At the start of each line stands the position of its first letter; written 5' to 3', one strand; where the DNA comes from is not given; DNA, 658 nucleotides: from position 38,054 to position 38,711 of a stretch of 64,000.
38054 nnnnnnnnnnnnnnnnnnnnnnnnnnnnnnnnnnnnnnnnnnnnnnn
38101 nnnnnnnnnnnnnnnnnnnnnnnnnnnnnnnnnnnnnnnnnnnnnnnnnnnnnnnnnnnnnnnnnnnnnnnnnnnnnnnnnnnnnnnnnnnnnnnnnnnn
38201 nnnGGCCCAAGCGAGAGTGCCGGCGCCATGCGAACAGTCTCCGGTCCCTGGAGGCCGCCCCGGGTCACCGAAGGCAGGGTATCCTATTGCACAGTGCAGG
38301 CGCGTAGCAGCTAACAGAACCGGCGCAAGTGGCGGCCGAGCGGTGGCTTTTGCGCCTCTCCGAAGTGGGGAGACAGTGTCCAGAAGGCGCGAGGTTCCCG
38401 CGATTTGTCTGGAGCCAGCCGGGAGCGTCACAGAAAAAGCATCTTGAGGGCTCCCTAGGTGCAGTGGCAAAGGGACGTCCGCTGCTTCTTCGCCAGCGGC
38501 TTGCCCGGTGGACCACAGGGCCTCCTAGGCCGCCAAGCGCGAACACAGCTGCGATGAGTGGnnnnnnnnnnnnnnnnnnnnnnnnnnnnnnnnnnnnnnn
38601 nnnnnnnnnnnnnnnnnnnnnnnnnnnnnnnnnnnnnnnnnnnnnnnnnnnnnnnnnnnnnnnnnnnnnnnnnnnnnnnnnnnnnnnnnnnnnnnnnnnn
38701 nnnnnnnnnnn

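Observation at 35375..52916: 17.5-kb palindromic module: perfect 7.29-kb inverted repeat around a 2.97-kb spacer, sitting between two tightly spaced core genes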

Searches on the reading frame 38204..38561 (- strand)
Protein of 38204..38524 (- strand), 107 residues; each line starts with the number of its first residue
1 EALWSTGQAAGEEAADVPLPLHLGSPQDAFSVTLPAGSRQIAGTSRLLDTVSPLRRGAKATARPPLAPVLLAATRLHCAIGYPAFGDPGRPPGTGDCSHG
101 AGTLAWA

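Call 51: search_protein_families(library=pfam, proteins=[window:38204-38524:-, window:38268-38561:-], max_evalue=0.1)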
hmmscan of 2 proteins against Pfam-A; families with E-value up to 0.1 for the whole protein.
window:38204-38524:- (107 aa): 0 families

window:38268-38561:- (98 aa): 0 families
